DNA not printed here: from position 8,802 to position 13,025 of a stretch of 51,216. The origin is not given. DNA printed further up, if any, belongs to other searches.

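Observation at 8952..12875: Second giant protein made of the same repeat, inserted between virB9 and virB10 and translationally coupled to virB9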

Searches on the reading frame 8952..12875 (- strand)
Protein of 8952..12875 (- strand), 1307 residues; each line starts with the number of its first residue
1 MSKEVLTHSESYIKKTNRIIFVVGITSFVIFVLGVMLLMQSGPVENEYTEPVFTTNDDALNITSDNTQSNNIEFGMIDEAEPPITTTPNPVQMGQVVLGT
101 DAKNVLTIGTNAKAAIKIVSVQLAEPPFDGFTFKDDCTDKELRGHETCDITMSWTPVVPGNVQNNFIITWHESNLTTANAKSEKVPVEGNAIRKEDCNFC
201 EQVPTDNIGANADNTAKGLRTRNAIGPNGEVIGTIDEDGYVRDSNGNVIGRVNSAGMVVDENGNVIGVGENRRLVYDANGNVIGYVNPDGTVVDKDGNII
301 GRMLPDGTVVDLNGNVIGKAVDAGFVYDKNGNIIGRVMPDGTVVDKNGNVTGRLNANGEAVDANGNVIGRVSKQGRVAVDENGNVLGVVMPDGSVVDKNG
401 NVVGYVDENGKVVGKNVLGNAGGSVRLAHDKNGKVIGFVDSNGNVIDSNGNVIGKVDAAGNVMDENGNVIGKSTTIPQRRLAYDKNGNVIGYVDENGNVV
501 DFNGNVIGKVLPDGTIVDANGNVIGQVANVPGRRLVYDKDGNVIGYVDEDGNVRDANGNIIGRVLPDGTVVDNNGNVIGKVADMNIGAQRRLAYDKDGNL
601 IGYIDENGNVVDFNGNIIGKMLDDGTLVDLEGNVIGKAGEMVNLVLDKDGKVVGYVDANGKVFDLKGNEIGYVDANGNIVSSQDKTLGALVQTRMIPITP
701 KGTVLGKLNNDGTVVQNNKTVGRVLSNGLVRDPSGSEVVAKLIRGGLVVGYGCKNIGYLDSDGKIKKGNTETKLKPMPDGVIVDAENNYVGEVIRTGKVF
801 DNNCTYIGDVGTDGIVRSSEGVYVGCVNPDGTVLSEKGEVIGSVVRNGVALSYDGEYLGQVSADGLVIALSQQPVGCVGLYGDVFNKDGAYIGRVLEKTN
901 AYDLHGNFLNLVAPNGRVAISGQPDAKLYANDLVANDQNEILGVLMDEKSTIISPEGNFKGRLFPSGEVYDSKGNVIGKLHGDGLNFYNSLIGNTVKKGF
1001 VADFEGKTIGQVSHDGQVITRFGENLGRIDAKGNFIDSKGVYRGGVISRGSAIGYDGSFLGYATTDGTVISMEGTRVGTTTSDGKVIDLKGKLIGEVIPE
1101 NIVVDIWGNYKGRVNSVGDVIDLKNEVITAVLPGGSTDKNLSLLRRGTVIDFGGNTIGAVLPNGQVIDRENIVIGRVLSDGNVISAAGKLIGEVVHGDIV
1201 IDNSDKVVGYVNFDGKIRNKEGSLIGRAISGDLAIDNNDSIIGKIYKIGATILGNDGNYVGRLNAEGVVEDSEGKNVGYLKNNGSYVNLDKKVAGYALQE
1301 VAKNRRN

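Call 6: search_protein_families(library=pfam, proteins=[window:8952-12875:-], max_evalue=0.01)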
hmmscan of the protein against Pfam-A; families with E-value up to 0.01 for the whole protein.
window:8952-12875:- (1307 aa): 8 families
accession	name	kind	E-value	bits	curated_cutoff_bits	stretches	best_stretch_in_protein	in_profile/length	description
PF21785.3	Bflower_2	-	2.6e-87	288.6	38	12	231-320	11-96/112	5-fold beta-flower protein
PF12396.14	DUF3659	-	4.9e-45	151.7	24.8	5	251-303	7-55/61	Protein of unknown function (DUF3659)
PF21784.3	Bflower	-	2.2e-40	138.1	25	4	275-335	3-61/116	4-fold beta flower protein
PF05593.20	RHS_repeat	-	2.5e-23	82.3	22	0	537-570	1-38/38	RHS Repeat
PF23623.1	GBD_IRG7_N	-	0.00025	21.6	27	0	487-528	13-54/95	IRG7 N-terminal galactose binding domain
PF08450.18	SGL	-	0.00051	20.2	26.3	0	270-312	171-210/246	SMP-30/Gluconolactonase/LRE-like region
PF04519.19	Bactofilin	-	0.00097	19.8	27.9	1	330-405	22-96/98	Polymer-forming cytoskeletal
PF15780.11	ASH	-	0.001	19.7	27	1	89-165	12-85/98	Abnormal spindle-like microcephaly-assoc'd, ASPM-SPD-2-Hydin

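Call 13: find_homologous_proteins(query=window:8952-12875:-, max_evalue=0.00001)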
Query window:8952-12875:- (1307 aa): 1694 proteins with E <= 0.00001 among 8000 candidates; the best 120 are listed.
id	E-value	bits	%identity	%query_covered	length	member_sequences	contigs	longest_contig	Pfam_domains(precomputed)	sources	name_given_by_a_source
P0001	0.0e+0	1434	44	83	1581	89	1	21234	PF21784.4,PF05593.20,PF12396.15,PF21785.4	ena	-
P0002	0.0e+0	1340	52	68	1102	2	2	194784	PF21784.4,PF05593.20,PF12396.15,PF21785.4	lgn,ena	-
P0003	0.0e+0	1337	51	68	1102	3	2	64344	PF15780.12,PF21784.4,PF05593.20,PF12396.15,PF21785.4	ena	-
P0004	0.0e+0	1335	51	68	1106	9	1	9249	PF21784.4,PF05593.20,PF12396.15,PF21785.4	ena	-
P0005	0.0e+0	1299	49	68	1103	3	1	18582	PF21784.4,PF05593.20,PF12396.15,PF21785.4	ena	-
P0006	0.0e+0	1291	50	68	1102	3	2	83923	PF21784.4,PF05593.20,PF12396.15,PF21785.4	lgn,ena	-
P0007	0.0e+0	1274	46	100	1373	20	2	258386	PF21784.4,PF05593.20,PF12396.15,PF21785.4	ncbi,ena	-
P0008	0.0e+0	1263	45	100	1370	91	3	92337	PF21784.4,PF05593.20,PF12396.15,PF21785.4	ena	-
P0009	0.0e+0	1259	43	100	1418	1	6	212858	PF21784.4,PF05593.20,PF12396.15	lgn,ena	-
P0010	0.0e+0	1253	50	69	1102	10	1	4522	PF21784.4,PF05593.20,PF12396.15,PF21785.4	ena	-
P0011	0.0e+0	1252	38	100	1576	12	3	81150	PF21784.4,PF05593.20,PF12396.15,PF21785.4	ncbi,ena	-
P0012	0.0e+0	1231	44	100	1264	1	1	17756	PF21784.4,PF05593.20,PF12396.15,PF21785.4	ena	-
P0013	0.0e+0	1208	50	61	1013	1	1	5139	PF21784.4,PF05593.20,PF12396.15,PF21785.4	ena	-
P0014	0.0e+0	1200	44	100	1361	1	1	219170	PF21784.4,PF05593.20,PF12396.15,PF21785.4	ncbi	-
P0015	0.0e+0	1194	45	100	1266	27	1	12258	PF21784.4,PF05593.20,PF12396.15,PF21785.4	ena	-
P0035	3.8e-260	884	31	97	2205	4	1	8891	PF21784.4,PF05593.20,PF12396.15,PF21785.4,PF03743.20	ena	-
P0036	5.8e-250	850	30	99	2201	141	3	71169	PF21784.4,PF05593.20,PF12396.15,PF21785.4,PF03743.20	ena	-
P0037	1.3e-249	849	30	99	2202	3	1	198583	PF21784.4,PF05593.20,PF12396.15,PF21785.4,PF03743.20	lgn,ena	-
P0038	1.2e-248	846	31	99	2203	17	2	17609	PF21784.4,PF05593.20,PF12396.15,PF21785.4,PF03743.20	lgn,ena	-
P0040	1.6e-209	716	30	99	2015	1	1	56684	PF21784.4,PF05593.20,PF12396.15,PF21785.4,PF03743.20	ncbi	-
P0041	3.2e-201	689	29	77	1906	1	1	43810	PF21784.4,PF05593.20,PF12396.15,PF21785.4,PF03743.20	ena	-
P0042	3.1e-188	646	27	95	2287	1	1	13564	PF21784.4,PF05593.20,PF12396.15,PF21785.4,PF03743.20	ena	-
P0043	8.7e-187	641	26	98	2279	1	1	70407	PF21784.4,PF12396.15,PF21785.4,PF03743.20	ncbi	-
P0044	3.3e-184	633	28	82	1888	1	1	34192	PF21784.4,PF12396.15,PF21785.4,PF03743.20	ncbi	-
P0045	7.8e-184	631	27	97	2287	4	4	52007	PF21784.4,PF05593.20,PF12396.15,PF21785.4,PF03743.20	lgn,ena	-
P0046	1.1e-183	631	28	99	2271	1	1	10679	PF21784.4,PF12396.15,PF21785.4,PF03743.20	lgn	-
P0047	2.2e-183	630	44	32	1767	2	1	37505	PF21784.4,PF05593.20,PF12396.15,PF21785.4,PF03743.20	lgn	-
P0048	1.6e-180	620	30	99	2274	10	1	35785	PF21784.4,PF12396.15,PF21785.4,PF03743.20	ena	-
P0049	6.1e-179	615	28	99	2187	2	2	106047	PF21784.4,PF12396.15,PF21785.4,PF03743.20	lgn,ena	-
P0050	1.8e-176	607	28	95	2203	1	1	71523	PF21784.4,PF12396.15,PF21785.4,PF03743.20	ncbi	-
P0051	4.7e-176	606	29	99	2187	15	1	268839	PF21784.4,PF12396.15,PF21785.4,PF03743.20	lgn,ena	-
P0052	1.9e-175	604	27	99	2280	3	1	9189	PF21784.4,PF12396.15,PF21785.4,PF03743.20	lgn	-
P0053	1.2e-173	598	25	96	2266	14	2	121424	PF21784.4,PF12396.15,PF21785.4,PF03743.20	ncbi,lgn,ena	-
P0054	1.8e-173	597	25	98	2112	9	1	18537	PF21784.4,PF12396.15,PF21785.4,PF03743.20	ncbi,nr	ncbi:MAG: DUF3659 domain-containing protein, partial [Alphaproteobacteria bacterium]|nr:DUF3659 doma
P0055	2.2e-172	593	29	99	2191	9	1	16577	PF21784.4,PF12396.15,PF21785.4,PF03743.20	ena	-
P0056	2.3e-170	587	26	98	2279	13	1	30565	PF21784.4,PF12396.15,PF21785.4,PF03743.20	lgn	-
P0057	3.2e-167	576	26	99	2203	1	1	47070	PF21784.4,PF12396.15,PF21785.4,PF03743.20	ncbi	-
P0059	3.0e-166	573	27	99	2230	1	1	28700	PF21784.4,PF12396.15,PF21785.4,PF03743.20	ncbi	-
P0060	3.2e-166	573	29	96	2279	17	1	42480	PF21784.4,PF12396.15,PF21785.4,PF03743.20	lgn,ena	-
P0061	7.1e-166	572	25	98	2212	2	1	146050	PF21784.4,PF12396.15,PF21785.4,PF03743.20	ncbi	-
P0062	9.3e-165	568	26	99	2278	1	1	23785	PF21784.4,PF12396.15,PF21785.4,PF03743.20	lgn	-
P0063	2.2e-164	567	27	98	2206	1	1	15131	PF21784.4,PF12396.15,PF21785.4,PF03743.20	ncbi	-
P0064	2.3e-164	567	27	98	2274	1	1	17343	PF21784.4,PF12396.15,PF21785.4,PF03743.20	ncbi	-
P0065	2.2e-163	564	28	98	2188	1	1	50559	PF21784.4,PF12396.15,PF21785.4,PF03743.20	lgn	-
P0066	3.9e-162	559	26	98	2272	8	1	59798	PF21784.4,PF12396.15,PF21785.4,PF03743.20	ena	-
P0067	1.1e-161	558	28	99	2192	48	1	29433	PF21784.4,PF21785.4,PF03743.20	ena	-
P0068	1.7e-160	554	27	74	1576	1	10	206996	PF21784.4,PF12396.15,PF21785.4,PF03743.20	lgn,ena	-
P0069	2.7e-160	553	28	99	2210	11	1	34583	PF21784.4,PF12396.15,PF21785.4,PF03743.20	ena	-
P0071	3.9e-158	546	28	95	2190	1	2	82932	PF21784.4,PF12396.15,PF21785.4,PF03743.20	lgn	-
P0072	7.7e-158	545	25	99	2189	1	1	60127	PF21784.4,PF12396.15,PF21785.4,PF03743.20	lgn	-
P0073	2.9e-156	540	27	99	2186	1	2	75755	PF21784.4,PF21785.4,PF03743.20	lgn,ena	-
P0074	9.9e-156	538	24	98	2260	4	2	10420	PF21784.4,PF12396.15,PF21785.4,PF03743.20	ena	-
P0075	2.2e-153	530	27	99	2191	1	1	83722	PF21784.4,PF21785.4,PF03743.20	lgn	-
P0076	3.2e-152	527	27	99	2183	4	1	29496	PF21784.4,PF12396.15,PF21785.4,PF03743.20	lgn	-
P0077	8.8e-152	525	27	99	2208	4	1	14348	PF21784.4,PF12396.15,PF21785.4,PF03743.20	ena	-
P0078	2.6e-151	524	27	99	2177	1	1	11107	PF21784.4,PF12396.15,PF21785.4,PF03743.20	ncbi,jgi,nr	ncbi:MAG: hypothetical protein LBU87_01335 [Lactobacillales bacterium]|jgi:type IV secretory pathway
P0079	3.9e-151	523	27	99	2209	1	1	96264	PF21784.4,PF21785.4,PF03743.20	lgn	-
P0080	4.7e-151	523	27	99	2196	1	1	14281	PF21784.4,PF21785.4,PF03743.20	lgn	-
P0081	8.1e-151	522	26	99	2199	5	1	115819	PF21784.4,PF12396.15,PF21785.4,PF03743.20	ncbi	-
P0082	1.3e-150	521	26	99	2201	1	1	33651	PF21784.4,PF12396.15,PF21785.4,PF03743.20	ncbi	-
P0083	5.2e-150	519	25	98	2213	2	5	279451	PF21784.4,PF12396.15,PF21785.4,PF03743.20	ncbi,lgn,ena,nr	ncbi:MAG: DUF3659 domain-containing protein [Alphaproteobacteria bacterium]|nr:DUF3659 domain-contai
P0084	2.0e-149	517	26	99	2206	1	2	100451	PF21784.4,PF12396.15,PF21785.4,PF03743.20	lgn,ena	-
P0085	2.0e-148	514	27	99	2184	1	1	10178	PF21784.4,PF21785.4,PF03743.20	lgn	-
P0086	1.3e-147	511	27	99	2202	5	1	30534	PF21784.4,PF12396.15,PF21785.4,PF03743.20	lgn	-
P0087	1.2e-146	508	27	99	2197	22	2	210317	PF21784.4,PF12396.15,PF21785.4,PF03743.20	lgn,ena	-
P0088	2.3e-146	507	27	99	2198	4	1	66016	PF21784.4,PF12396.15,PF21785.4,PF03743.20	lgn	-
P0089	2.7e-146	507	26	99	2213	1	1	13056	PF21784.4,PF12396.15,PF21785.4,PF03743.20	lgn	-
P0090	9.0e-146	505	27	81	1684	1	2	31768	PF21784.4,PF05593.20,PF12396.15,PF21785.4,PF03743.20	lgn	-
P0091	5.7e-145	503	26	99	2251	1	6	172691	PF21784.4,PF12396.15,PF21785.4,PF03743.20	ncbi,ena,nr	ncbi:MAG: hypothetical protein J6V53_03910 [Alphaproteobacteria bacterium]|nr:hypothetical protein [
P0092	2.8e-143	497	26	98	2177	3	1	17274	PF21784.4,PF21785.4,PF03743.20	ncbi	-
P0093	4.7e-143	496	28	99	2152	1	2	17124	PF21784.4,PF12396.15,PF21785.4,PF03743.20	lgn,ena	-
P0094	4.4e-142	493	25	99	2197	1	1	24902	PF21784.4,PF12396.15,PF21785.4,PF03743.20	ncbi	-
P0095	1.2e-140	488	28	99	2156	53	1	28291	PF21784.4,PF12396.15,PF21785.4,PF03743.20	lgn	-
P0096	1.8e-140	488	28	99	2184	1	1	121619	PF21784.4,PF21785.4,PF03743.20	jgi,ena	-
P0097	8.5e-140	485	32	64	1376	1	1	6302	PF21784.4,PF05593.20,PF12396.15,PF21785.4,PF03743.20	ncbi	-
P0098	2.0e-139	484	34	39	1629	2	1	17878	PF21784.4,PF05593.20,PF12396.15,PF21785.4,PF03743.20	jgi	jgi:YD repeat-containing protein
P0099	4.6e-139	483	26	98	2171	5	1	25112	PF21784.4,PF12396.15,PF21785.4,PF03743.20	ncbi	-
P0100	2.6e-138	481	37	42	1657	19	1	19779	PF21784.4,PF05593.20,PF12396.15,PF21785.4,PF03743.20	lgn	-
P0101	2.7e-135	471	26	81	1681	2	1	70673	PF21784.4,PF05593.20,PF12396.15,PF21785.4,PF03743.20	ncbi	-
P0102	5.2e-132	460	26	95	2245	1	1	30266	PF21784.4,PF12396.15,PF21785.4,PF03743.20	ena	-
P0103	1.2e-131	458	27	82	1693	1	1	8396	PF21784.4,PF12396.15,PF21785.4,PF03743.20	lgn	-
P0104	1.0e-130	455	26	98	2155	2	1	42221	PF21784.4,PF21785.4,PF03743.20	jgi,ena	-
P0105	7.5e-129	449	26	96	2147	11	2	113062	PF15780.12,PF21784.4,PF21785.4,PF03743.20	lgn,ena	-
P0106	1.4e-127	445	26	82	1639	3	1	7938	PF21784.4,PF05593.20,PF12396.15,PF21785.4,PF03743.20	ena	-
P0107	1.9e-127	445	26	99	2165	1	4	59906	PF21784.4,PF21785.4,PF03743.20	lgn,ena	-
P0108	1.9e-127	445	26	96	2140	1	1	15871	PF21784.4,PF21785.4,PF03743.20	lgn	-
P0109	2.5e-127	444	28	85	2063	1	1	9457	PF21784.4,PF21785.4,PF03743.20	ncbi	ncbi:MAG: TrbI/VirB10 family protein [Alphaproteobacteria bacterium]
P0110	8.7e-126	439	26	82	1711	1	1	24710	PF21784.4,PF12396.15,PF21785.4,PF03743.20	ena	-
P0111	9.5e-126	439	28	99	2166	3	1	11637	PF21784.4,PF21785.4,PF03743.20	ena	-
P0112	1.7e-125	438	26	99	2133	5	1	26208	PF21784.4,PF21785.4,PF03743.20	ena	-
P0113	3.4e-125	437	36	39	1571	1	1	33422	PF21784.4,PF12396.15,PF21785.4,PF03743.20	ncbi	-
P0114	8.1e-125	436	27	98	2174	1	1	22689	PF21784.4,PF21785.4,PF03743.20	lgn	-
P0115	4.3e-123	430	26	83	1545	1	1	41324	PF21784.4,PF12396.15,PF21785.4,PF03743.20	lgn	-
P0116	6.4e-123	430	27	78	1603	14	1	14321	PF21784.4,PF12396.15,PF21785.4,PF03743.20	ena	-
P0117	2.2e-122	428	26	97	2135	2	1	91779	PF21784.4,PF21785.4,PF03743.20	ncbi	-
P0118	1.1e-121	425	26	93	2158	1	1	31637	PF21784.4,PF21785.4,PF03743.20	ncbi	-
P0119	1.3e-121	425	28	81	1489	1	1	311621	PF21784.4,PF12396.15,PF21785.4,PF03743.20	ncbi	-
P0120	1.9e-121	425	26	95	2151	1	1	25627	PF21784.4,PF21785.4,PF03743.20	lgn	-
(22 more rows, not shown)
